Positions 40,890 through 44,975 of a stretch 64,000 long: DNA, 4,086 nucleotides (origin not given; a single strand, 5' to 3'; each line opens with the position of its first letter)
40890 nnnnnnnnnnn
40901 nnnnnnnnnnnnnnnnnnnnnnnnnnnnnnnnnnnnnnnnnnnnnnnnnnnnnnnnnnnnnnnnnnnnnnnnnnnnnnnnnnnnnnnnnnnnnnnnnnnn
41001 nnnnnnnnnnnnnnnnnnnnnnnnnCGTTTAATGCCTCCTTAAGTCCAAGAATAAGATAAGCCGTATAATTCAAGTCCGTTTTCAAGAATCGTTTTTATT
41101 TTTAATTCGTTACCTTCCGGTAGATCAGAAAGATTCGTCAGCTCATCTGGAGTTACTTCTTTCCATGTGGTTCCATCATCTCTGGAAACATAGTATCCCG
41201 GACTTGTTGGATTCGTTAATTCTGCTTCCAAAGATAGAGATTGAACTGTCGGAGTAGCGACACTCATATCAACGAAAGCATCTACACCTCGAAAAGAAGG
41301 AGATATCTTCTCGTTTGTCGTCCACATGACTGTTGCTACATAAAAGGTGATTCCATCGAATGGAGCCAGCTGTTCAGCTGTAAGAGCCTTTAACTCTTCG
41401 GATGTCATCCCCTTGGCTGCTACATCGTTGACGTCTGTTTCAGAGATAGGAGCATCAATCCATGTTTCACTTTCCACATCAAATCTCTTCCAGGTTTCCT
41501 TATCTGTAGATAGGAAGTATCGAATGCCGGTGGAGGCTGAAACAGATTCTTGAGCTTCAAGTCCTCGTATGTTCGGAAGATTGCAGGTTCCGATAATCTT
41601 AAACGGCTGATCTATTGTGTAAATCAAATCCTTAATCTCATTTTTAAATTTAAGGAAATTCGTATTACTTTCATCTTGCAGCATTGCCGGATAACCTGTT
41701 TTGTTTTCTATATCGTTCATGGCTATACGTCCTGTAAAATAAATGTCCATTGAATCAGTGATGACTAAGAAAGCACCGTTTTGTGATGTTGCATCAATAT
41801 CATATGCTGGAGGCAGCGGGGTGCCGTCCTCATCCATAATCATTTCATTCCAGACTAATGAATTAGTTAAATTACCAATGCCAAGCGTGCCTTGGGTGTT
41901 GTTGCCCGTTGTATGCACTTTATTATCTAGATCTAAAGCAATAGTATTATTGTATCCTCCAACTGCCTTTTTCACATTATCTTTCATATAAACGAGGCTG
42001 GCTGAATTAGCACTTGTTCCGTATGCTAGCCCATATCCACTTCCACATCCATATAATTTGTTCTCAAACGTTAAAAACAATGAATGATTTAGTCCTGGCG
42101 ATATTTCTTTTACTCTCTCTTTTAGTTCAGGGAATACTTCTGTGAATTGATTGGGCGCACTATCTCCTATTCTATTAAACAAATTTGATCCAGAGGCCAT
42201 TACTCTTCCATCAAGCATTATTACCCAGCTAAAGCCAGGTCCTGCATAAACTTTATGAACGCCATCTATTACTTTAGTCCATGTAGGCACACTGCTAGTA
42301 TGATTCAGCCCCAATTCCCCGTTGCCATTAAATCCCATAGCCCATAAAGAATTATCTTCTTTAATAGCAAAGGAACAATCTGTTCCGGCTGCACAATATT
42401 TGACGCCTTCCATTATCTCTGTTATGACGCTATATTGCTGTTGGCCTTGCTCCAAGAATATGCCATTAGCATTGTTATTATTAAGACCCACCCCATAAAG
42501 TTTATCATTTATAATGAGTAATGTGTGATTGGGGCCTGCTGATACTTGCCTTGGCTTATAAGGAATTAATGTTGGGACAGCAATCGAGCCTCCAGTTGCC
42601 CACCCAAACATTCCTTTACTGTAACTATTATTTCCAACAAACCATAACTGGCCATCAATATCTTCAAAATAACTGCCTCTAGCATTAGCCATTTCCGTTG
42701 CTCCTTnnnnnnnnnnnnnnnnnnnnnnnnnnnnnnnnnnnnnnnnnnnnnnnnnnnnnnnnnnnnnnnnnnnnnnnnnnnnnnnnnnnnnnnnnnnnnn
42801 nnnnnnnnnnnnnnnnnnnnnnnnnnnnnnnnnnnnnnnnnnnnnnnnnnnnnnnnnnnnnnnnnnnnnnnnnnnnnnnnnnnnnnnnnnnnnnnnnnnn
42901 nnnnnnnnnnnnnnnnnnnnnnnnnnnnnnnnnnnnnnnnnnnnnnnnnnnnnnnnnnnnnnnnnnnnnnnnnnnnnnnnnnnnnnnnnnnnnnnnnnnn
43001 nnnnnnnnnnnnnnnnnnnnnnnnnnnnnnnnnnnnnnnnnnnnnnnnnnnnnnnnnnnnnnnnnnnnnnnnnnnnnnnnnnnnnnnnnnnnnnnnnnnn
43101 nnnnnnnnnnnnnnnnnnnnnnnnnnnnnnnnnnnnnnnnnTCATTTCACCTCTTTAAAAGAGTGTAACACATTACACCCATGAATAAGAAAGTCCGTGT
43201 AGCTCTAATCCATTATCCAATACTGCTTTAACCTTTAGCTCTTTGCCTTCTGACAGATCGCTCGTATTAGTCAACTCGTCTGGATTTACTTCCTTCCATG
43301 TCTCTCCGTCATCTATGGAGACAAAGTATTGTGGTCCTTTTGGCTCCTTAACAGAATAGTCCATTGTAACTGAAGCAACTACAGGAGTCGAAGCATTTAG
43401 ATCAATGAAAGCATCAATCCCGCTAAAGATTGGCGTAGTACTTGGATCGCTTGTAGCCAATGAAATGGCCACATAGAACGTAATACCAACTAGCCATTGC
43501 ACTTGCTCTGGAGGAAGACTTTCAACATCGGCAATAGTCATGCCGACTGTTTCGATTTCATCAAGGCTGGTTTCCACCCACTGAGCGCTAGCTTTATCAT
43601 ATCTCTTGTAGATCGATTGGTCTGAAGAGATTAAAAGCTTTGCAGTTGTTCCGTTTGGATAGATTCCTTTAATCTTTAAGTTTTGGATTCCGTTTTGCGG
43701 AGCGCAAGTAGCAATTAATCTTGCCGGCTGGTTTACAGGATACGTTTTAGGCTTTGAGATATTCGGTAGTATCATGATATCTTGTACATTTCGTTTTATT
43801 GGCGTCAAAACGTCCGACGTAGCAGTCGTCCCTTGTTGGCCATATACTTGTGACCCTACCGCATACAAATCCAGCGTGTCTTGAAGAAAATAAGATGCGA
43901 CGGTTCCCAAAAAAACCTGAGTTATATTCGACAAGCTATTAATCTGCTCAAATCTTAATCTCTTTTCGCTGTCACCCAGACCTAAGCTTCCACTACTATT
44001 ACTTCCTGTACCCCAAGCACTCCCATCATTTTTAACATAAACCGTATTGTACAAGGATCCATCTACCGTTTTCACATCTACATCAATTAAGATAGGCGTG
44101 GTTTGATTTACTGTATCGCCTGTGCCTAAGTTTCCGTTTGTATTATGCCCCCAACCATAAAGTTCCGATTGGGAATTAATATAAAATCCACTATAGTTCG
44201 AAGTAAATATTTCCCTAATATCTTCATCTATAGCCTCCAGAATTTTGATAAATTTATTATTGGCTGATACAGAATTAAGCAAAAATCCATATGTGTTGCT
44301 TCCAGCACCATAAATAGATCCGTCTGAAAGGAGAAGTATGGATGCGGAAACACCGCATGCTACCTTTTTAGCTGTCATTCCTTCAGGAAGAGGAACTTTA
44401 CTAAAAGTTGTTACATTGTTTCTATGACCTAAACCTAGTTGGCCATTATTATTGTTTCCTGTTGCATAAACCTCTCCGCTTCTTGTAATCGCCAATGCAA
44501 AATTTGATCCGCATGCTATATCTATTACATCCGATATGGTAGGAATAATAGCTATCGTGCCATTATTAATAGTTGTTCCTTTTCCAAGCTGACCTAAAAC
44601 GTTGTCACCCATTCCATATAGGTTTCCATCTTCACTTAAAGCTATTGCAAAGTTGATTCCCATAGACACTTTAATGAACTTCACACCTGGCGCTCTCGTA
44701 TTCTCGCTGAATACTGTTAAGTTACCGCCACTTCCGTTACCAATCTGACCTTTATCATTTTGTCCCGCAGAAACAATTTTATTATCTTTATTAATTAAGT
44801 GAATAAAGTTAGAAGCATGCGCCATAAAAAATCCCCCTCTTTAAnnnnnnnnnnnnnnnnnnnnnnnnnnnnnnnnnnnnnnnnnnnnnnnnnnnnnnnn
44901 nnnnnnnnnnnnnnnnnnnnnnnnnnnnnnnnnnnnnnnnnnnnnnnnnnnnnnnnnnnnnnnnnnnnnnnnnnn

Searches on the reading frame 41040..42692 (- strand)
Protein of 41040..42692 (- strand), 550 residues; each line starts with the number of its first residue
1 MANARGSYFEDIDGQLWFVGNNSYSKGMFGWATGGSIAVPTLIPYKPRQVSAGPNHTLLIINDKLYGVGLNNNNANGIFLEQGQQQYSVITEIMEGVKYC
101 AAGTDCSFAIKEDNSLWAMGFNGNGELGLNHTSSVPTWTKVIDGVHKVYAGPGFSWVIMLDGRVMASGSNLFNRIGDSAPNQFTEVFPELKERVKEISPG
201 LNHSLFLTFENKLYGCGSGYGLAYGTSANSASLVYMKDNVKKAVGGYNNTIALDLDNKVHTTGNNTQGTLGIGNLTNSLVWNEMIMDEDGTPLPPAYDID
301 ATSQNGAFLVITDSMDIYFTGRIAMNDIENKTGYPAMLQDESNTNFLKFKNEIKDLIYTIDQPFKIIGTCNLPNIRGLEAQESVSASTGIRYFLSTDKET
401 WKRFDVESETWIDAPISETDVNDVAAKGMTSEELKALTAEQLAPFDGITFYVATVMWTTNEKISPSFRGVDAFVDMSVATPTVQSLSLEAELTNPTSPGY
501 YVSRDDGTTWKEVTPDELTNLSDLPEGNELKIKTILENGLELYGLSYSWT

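Call 10: search_protein_families(library=phrogs, proteins=[window:41040-42692:-], max_evalue=0.001)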
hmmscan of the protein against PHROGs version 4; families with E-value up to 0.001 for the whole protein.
window:41040-42692:- (550 aa): 5 families
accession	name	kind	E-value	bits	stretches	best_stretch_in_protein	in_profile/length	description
phrog_7220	-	DNA, RNA and nucleotide metabolism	3.2e-38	132.3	1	48-323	84-356/1734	regulator of chromosome condensation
phrog_16766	-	DNA, RNA and nucleotide metabolism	1.2e-33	117.7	1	8-279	58-332/763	regulator of chromosome condensation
phrog_4219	-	DNA, RNA and nucleotide metabolism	3.8e-31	109.2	2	100-278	443-627/867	regulator of chromosome condensation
phrog_38477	-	unknown function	3.7e-11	43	1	497-549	621-673/674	-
phrog_31511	-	unknown function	4e-07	30.2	1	490-549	474-537/538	-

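Call 36: search_protein_families(library=pfam, proteins=[window:41040-42692:-], max_evalue=0.01)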
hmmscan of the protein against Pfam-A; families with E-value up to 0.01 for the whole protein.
window:41040-42692:- (550 aa): 3 families
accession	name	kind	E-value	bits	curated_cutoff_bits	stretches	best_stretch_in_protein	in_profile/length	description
PF25390.1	WD40_RLD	-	1.3e-45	156.7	150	2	13-225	107-331/363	RCC1-like domain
PF13540.12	RCC1_2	-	7.6e-21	73.7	22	2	240-268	1-29/30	Regulator of chromosome condensation (RCC1) repeat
PF00415.24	RCC1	-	3.9e-06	27.8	21.7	0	113-155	1-47/50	Regulator of chromosome condensation (RCC1) repeat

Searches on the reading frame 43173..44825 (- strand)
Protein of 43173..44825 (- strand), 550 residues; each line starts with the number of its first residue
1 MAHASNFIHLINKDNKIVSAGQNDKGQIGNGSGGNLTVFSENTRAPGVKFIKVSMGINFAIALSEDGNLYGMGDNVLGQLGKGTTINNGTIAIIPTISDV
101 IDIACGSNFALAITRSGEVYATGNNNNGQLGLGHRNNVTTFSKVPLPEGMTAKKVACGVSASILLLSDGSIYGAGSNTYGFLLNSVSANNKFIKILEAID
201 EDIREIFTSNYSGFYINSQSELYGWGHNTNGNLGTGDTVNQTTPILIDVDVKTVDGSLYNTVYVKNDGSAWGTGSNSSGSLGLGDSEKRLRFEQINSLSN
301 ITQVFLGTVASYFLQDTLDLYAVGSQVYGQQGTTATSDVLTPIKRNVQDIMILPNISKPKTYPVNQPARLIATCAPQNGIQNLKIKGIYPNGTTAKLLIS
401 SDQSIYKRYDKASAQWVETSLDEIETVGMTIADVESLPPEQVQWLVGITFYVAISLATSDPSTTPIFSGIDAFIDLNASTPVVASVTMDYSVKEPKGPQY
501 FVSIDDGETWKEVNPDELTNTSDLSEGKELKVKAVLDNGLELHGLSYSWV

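Call 36: search_protein_families(library=pfam, proteins=[window:43173-44825:-], max_evalue=0.01)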
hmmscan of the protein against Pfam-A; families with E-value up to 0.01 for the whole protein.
window:43173-44825:- (550 aa): 4 families
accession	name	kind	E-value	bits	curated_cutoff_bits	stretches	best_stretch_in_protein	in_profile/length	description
PF25390.1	WD40_RLD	-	2.4e-57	195.3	150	1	17-344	2-344/363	RCC1-like domain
PF00415.24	RCC1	-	3.6e-36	123.9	21.7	3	116-164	1-49/50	Regulator of chromosome condensation (RCC1) repeat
PF13540.12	RCC1_2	-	1.4e-35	120.6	22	3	100-129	1-30/30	Regulator of chromosome condensation (RCC1) repeat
PF25384.1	Alsin_RLD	-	0.0038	17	100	0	119-190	244-315/405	Alsin RCC1-like domain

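Call 37: search_protein_families(library=phrogs, proteins=[window:43173-44825:-], max_evalue=0.0001)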
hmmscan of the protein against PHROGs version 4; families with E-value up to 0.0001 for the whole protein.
window:43173-44825:- (550 aa): 6 families
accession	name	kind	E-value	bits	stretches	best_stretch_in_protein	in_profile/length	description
phrog_7220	-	DNA, RNA and nucleotide metabolism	8.7e-62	210.4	2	9-182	94-261/1734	regulator of chromosome condensation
phrog_16766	-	DNA, RNA and nucleotide metabolism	2.2e-50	173.1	2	5-207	152-348/763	regulator of chromosome condensation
phrog_4219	-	DNA, RNA and nucleotide metabolism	1.5e-47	163.4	2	6-194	597-796/867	regulator of chromosome condensation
phrog_38477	-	unknown function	1.5e-11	44.3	1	494-550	618-674/674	-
phrog_11922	-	tail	4.2e-10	39.9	0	251-297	134-180/870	tail protein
phrog_31511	-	unknown function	4.8e-05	23.3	1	499-550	485-538/538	-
